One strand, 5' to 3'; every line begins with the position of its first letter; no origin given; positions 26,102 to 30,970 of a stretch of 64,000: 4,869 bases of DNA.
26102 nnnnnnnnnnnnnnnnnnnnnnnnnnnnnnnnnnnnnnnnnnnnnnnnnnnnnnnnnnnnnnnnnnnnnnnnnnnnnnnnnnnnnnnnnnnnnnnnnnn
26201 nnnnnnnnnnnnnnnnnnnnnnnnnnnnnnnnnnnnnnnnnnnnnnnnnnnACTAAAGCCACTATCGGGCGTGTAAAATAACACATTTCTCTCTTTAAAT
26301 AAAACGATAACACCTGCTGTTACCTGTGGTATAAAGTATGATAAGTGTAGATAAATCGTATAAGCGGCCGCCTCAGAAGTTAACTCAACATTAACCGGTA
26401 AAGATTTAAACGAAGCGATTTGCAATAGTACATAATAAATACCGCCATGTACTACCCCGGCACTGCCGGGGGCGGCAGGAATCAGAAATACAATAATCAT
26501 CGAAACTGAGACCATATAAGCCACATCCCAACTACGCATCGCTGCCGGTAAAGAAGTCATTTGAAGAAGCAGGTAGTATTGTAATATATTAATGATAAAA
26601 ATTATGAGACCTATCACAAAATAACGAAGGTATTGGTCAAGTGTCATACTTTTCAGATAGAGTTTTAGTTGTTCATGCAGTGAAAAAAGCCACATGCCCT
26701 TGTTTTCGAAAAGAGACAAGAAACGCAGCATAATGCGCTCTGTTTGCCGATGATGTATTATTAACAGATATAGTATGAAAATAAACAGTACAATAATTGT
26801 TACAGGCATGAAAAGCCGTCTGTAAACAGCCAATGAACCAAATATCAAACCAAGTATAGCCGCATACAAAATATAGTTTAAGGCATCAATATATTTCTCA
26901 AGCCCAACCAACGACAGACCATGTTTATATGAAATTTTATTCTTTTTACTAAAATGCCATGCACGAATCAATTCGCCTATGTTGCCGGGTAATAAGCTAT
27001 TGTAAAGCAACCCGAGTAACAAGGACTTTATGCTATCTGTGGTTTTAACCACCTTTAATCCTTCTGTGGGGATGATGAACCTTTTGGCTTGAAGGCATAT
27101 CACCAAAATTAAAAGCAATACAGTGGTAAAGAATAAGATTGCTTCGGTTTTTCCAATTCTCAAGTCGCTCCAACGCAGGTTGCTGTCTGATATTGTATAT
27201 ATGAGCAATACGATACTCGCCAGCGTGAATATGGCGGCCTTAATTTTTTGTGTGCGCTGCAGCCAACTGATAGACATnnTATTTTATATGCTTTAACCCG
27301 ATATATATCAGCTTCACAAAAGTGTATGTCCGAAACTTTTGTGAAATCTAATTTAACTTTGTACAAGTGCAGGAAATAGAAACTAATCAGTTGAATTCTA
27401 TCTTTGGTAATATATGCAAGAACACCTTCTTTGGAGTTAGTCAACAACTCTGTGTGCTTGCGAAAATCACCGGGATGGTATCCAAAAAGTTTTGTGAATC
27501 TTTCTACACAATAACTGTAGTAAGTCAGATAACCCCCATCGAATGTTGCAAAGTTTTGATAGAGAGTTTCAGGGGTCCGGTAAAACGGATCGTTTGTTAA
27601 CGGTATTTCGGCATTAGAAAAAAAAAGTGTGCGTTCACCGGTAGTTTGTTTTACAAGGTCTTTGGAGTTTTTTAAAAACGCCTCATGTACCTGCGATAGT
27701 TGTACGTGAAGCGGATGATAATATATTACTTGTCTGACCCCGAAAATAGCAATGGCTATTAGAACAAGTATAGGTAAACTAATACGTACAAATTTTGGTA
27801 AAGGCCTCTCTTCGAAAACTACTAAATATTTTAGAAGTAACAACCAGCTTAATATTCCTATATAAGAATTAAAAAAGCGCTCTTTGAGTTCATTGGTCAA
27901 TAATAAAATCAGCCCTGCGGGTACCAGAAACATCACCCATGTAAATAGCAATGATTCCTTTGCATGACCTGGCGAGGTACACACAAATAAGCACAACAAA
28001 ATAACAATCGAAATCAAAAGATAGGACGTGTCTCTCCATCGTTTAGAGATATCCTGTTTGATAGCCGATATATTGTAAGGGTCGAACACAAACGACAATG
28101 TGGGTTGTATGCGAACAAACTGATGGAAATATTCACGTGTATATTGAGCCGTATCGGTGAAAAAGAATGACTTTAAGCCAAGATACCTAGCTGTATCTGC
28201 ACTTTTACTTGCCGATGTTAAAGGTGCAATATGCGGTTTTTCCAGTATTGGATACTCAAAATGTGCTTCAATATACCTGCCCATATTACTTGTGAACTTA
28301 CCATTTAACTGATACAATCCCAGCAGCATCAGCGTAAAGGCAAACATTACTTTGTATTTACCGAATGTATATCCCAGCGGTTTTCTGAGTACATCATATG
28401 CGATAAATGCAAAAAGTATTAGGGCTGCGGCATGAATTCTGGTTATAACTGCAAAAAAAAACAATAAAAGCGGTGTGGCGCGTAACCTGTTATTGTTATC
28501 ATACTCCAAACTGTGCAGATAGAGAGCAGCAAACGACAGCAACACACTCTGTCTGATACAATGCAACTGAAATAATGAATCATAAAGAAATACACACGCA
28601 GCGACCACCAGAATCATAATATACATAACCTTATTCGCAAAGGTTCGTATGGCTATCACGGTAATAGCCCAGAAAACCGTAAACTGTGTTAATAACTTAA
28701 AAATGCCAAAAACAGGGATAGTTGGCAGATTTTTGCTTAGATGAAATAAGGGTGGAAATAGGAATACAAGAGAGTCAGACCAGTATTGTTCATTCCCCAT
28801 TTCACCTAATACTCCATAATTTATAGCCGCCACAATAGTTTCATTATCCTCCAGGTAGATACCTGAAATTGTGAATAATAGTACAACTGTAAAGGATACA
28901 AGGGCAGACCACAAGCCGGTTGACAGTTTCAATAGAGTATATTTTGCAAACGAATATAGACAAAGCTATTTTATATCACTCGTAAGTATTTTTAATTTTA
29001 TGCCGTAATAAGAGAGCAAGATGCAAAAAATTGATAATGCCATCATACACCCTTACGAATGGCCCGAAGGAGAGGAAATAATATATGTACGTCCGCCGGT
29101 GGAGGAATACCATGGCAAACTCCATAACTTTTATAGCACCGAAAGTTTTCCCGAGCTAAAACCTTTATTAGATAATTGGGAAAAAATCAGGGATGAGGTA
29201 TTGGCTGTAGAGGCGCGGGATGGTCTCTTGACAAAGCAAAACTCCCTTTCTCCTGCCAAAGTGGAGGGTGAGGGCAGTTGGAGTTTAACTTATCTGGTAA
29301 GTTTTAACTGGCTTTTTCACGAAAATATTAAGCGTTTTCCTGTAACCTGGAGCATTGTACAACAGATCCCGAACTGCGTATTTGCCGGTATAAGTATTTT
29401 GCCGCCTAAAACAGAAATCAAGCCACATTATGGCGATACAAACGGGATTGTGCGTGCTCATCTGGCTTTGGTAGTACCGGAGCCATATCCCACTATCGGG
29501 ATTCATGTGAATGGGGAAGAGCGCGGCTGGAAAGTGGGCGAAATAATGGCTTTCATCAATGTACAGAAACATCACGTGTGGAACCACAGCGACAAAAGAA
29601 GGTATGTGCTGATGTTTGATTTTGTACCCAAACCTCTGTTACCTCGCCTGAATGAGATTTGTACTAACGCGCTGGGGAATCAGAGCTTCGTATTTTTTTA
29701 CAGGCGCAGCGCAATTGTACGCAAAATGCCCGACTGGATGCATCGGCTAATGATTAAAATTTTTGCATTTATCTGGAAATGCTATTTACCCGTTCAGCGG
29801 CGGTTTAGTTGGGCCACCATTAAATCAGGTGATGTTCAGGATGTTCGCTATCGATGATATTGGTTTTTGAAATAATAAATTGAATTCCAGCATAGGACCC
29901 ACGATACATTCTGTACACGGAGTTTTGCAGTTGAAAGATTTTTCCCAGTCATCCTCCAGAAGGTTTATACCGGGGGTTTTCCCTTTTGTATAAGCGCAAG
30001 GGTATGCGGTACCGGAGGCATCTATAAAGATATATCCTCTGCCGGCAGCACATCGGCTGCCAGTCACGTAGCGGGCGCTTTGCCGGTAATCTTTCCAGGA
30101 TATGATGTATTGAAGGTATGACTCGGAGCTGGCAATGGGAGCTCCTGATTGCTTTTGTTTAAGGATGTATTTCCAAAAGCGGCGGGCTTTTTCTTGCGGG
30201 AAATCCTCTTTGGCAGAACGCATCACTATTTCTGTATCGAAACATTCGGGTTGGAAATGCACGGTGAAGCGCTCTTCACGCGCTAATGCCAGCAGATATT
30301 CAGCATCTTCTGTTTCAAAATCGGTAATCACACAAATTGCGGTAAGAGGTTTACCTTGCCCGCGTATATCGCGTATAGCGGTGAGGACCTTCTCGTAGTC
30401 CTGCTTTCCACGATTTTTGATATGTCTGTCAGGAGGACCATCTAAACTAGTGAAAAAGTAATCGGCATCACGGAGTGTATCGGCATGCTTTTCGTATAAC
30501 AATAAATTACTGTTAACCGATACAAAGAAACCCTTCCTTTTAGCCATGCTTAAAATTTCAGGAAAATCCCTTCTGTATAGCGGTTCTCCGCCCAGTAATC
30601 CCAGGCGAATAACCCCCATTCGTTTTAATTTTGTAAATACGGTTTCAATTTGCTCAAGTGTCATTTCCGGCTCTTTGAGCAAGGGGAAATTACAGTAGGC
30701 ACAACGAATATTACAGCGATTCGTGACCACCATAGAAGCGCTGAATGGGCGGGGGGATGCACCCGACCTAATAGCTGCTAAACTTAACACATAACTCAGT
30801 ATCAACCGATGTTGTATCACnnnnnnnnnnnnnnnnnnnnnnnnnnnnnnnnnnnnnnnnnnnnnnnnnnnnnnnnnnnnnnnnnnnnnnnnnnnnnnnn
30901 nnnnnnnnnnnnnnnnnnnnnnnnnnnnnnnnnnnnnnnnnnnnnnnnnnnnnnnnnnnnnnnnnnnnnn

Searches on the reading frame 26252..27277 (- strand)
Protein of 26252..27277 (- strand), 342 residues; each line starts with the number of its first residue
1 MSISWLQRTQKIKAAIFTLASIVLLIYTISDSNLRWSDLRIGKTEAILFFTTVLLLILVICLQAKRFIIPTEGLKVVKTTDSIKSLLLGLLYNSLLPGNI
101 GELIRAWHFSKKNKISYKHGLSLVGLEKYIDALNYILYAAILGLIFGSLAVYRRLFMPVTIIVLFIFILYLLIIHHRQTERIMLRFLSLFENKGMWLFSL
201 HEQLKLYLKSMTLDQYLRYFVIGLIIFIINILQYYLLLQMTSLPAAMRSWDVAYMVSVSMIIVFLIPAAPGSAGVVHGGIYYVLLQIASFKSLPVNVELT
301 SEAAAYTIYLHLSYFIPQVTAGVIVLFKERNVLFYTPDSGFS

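Call 4: search_protein_families(library=pfam, proteins=[window:26252-27277:-], max_evalue=0.01)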
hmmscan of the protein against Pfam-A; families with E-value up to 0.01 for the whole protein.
window:26252-27277:- (342 aa): 1 family
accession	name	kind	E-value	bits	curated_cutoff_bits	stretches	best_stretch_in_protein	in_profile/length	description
PF03706.18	LPG_synthase_TM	-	1.4e-18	67.8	33.4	1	22-287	9-276/302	Lysylphosphatidylglycerol synthase TM region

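Call 21: search_protein_families(library=ncbifam, proteins=[window:26252-27277:-], max_evalue=0.01)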
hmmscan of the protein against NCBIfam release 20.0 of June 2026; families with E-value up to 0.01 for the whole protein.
window:26252-27277:- (342 aa): 1 family
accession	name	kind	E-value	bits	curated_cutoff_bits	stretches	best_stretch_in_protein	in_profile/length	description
TIGR00374.1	TIGR00374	subfamily_domain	3.3e-10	39.9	43.2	1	40-285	23-278/323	flippase-like domain-containing protein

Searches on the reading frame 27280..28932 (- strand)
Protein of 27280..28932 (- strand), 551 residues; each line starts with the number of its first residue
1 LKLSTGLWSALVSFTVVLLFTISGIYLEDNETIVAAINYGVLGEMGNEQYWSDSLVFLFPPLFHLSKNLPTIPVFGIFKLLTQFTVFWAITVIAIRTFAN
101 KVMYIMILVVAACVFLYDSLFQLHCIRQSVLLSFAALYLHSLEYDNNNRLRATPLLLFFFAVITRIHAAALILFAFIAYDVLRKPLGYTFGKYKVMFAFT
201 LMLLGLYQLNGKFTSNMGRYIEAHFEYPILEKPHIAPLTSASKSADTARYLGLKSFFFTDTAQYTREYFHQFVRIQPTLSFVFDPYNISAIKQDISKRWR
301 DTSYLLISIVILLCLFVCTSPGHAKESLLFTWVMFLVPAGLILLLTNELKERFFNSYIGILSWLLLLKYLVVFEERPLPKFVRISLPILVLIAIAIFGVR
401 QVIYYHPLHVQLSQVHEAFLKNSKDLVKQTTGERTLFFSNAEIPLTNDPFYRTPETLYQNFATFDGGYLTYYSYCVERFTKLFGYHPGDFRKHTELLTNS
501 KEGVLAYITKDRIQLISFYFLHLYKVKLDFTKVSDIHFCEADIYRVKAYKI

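Call 4: search_protein_families(library=pfam, proteins=[window:27280-28932:-], max_evalue=0.01)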
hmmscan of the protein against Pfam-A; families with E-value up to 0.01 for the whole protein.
window:27280-28932:- (551 aa): 0 families

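Call 14: find_homologous_proteins(query=window:27280-28932:-, max_evalue=0.001)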
Query window:27280-28932:- (551 aa): 1 proteins with E <= 0.001 among 8000 candidates.
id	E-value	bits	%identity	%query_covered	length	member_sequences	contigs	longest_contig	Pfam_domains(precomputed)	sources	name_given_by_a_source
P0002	0.0e+0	1216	100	99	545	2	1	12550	-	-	-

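Call 21: search_protein_families(library=ncbifam, proteins=[window:27280-28932:-], max_evalue=0.01)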
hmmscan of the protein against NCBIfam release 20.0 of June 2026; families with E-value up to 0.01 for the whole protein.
window:27280-28932:- (551 aa): 0 families

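Call 56: predict_structure(alignment_id=A7)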
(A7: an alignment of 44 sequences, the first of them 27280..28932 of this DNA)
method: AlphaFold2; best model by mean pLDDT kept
length: 551 residues; sequences in the alignment: 44
mean_pLDDT: 82.2   pTM: 0.87
mean pLDDT of the five models: 82.2, 81.1, 80.3, 80.1, 78.8
residues with pLDDT >= 90: 178; 70-90: 275; 50-70: 96; < 50: 2
segments of 3 or more residues with pLDDT < 50: none
pLDDT, mean of each block of 10 residues (from residue 1): 73 86 86 86 75 83 91 92 93 89 90 92 93 95 71 93 93 91 92 95 88 61 67 69 87 86 84 66 76 86 91 87 77 81 70 91 92 84 86 87 69 67 64 70 76 67 72 83 87 83 81 92 93 67 70 87
secondary structure, 60 per line:
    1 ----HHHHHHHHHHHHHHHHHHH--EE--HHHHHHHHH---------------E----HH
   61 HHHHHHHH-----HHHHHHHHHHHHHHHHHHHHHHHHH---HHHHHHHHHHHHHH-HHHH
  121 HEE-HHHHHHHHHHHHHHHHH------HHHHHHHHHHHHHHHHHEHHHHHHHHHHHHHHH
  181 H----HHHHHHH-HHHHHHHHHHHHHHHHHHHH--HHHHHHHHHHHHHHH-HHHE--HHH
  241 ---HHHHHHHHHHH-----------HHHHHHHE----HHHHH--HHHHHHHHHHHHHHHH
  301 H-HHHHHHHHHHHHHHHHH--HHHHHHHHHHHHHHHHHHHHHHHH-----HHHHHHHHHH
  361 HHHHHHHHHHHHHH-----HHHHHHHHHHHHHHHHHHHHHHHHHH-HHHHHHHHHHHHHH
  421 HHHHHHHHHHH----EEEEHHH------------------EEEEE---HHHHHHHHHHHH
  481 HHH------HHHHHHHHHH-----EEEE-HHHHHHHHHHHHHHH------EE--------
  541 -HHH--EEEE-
elements in order: H5-23 H30-38 H59-68 H74-98 H102-115 H117-121 H125-141 H148-164 H166-181 H186-192 H194-213 H216-230 H244-254 H266-272 H278-282 H285-301 H303-319 H322-345 H351-374 H380-405 H407-431 E436-439 E461-465 H469-483 H490-499 E505-508 H510-524 E547-550

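Call 59: fold_search(model_id=the predicted structure, library=pdb)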
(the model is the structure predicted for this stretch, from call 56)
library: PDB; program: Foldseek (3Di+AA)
matches with E <= 10: 185; with E <= 0.001: 2
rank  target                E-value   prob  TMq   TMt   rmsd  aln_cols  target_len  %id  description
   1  5ezm                  9.3e-05  1.00  0.42  0.43  17.8       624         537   11  Crystal Structure of ArnT from Cupriavidus metallidurans in the apo state (released 2016-02-17)
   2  5f15                  1.1e-04  1.00  0.44  0.44  17.5       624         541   12  Crystal Structure of ArnT from Cupriavidus metallidurans bound to Undecaprenyl phosphate (released 2016-02-17)
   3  9i5k_A                1.3e-02  1.00  0.38  0.41  11.2       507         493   10  Structure of the Chaetomium thermophilum Pmt4 homodimer (C2 symmetry) (released 2025-12-24)
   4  9s6s_A                3.6e-02  0.94  0.34  0.34  13.0       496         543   14  Ternary cryo-EM structure of human ALG9 with Dol25-PP-GlcNAc2Man6, Dol25-P-Man and Fab (released 2026-03-18)
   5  9s6t_A                3.9e-02  0.99  0.43  0.48  11.3       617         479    8  Ternary cryo-EM structure of chicken ALG12 with Dol25-PP-GlcNAc2Man7, Dol25-P-Man, and Fab (released 2026-03-18)
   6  9pcb                  4.7e-02  0.16  0.10  0.12  27.0       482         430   14  Structure of Synaptic Vesicle Protein 2A Bound to UCB-J (released 2025-09-10)
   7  8dl6_A                7.8e-02  0.21  0.13  0.15  25.8       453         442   15  Cryo-EM structure of human ferroportin/slc40 bound to Ca2+ in nanodisc (released 2023-01-25)
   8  6wik_A                1.1e-01  0.28  0.13  0.16  23.4       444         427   13  Cryo-EM structure of SLC40/ferroportin with Fab in the presence of hepcidin (released 2020-11-11)
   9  28vj_B                1.1e-01  0.16  0.11  0.14  23.4       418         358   12  NorA bound to miniprotein I-23 (released 2026-04-08)
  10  8tgk_A                1.2e-01  0.16  0.13  0.16  24.4       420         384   12  VMAT1 dimer with histamine and reserpine (released 2024-03-20)
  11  8ucj_A                1.3e-01  0.21  0.12  0.16  23.0       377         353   12  CryoEM structure of Komagataella pastoris Cytochrome c oxidase (11 subunits) in complex with human VMAT2 (released 2024-10-09)
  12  9ntc                  1.4e-01  0.14  0.10  0.12  26.8       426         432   12  Structure of Synaptic Vesicle Protein 2A Bound to Brivaracetam and UCB1244283 (released 2025-09-10)
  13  8tgn_A                1.4e-01  0.16  0.12  0.16  24.6       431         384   12  VMAT1 dimer with serotonin and reserpine (released 2024-03-20)
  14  6t1z                  1.5e-01  0.21  0.14  0.16  24.9       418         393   12  LmrP from L. lactis, in an outward-open conformation, bound to Hoechst 33342 (released 2020-07-29)
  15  6jkd                  1.7e-01  0.08  0.09  0.10  24.5       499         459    9  Crystal structure of tetrameric PepTSo2 in I4 space group (released 2019-05-15)
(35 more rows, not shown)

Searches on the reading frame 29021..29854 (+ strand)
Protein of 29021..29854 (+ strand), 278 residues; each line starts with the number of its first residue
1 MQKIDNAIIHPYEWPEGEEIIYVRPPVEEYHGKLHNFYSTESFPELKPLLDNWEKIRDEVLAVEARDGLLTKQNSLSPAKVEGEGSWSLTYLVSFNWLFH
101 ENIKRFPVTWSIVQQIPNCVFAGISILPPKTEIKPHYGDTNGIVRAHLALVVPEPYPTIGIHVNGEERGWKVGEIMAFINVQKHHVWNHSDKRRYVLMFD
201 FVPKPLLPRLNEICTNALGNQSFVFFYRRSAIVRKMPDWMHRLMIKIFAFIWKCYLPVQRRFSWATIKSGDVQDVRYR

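Call 4: search_protein_families(library=pfam, proteins=[window:29021-29854:+], max_evalue=0.01)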
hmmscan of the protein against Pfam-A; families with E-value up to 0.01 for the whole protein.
window:29021-29854:+ (278 aa): 1 family
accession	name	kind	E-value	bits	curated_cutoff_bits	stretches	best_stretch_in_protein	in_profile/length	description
PF05118.21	Asp_Arg_Hydrox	-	3.3e-36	125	22.6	1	51-202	2-155/157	Aspartyl/Asparaginyl beta-hydroxylase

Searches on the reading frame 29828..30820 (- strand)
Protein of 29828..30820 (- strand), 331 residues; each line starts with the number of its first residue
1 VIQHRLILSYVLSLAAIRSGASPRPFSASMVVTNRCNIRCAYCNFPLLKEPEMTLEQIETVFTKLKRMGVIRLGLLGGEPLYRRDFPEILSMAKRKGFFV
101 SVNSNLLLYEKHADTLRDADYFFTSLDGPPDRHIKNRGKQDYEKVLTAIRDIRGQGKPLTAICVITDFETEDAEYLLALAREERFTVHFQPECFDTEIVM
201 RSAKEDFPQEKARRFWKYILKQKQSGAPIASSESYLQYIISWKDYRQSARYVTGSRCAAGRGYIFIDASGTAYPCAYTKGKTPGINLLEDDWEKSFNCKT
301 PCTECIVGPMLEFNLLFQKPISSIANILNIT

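Call 4: search_protein_families(library=pfam, proteins=[window:29828-30820:-], max_evalue=0.01)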
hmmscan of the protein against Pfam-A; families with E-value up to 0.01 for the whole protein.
window:29828-30820:- (331 aa): 2 families
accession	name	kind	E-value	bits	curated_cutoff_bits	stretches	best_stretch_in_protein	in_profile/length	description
PF04055.27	Radical_SAM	-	4e-26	92.6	29.5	1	30-176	1-162/166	Radical SAM superfamily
PF13353.11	Fer4_12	-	0.00014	22.6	22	1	32-95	11-76/137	4Fe-4S single cluster domain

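Call 21: search_protein_families(library=ncbifam, proteins=[window:29828-30820:-], max_evalue=0.01)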
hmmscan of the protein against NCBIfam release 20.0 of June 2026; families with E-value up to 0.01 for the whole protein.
window:29828-30820:- (331 aa): 65 families (the best 25 are shown)
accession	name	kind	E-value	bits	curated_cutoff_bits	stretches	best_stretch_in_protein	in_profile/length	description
TIGR03961.1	rSAM_PTO1314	hypoth_equivalog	1.5e-23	83.6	306.05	1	23-242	20-237/332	PTO1314 family radical SAM protein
NF050035.1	rSAM_WgK_link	exception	3.6e-19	69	650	1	23-169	6-160/367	radical SAM/SPASM peptide maturase WgkB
TIGR02109.1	PQQ_syn_pqqE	equivalog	9.9e-18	64.2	381.35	1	25-182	6-171/358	pyrroloquinoline quinone biosynthesis protein PqqE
TIGR02668.1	moaA_archaeal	equivalog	6.3e-17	61.5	325.25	1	30-184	14-178/303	GTP 3',8-cyclase MoaA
TIGR02666.1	moaA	equivalog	1.1e-16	60.8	284.05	1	31-198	15-197/336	GTP 3',8-cyclase MoaA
TIGR04303.1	GeoRSP_rSAM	equivalog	1.7e-16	60.7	400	1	25-279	4-260/325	GeoRSP system radical SAM/SPASM protein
NF001199.0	PRK00164.2-1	equivalog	8.8e-16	57.9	231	1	30-160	16-154/308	GTP 3',8-cyclase MoaA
TIGR04051.1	rSAM_NirJ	equivalog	1.3e-15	57.3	515.45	1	33-206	9-189/354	heme d1 biosynthesis radical SAM protein NirJ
TIGR04250.1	SCM_rSAM_ScmE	equivalog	2.5e-15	56.2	400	1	25-182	2-167/358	SynChlorMet cassette radical SAM/SPASM protein ScmE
NF045646.2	rSAM_Se_TrsS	equivalog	4.1e-15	55.2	490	1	30-191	90-265/441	radical SAM (seleno)protein TrsS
TIGR04317.1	W_rSAM_matur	equivalog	1.8e-13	50.4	380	1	32-153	10-137/349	tungsten cofactor oxidoreductase radical SAM maturase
TIGR04055.1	rSAM_NirJ2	equivalog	6.6e-13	48.9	500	1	30-279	4-258/326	putative heme d1 biosynthesis radical SAM protein NirJ2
NF045702.1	rSAM_GDGT_ether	equivalog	8.5e-13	47.7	450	1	28-177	88-250/486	tetraether lipid synthase Tes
TIGR04546.1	rSAM_ahbC_deAc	equivalog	3e-12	46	650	1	31-185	44-205/390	12,18-didecarboxysiroheme deacetylase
TIGR03962.1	mycofact_rSAM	equivalog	4e-12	46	265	1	29-278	15-262/339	mycofactocin radical SAM maturase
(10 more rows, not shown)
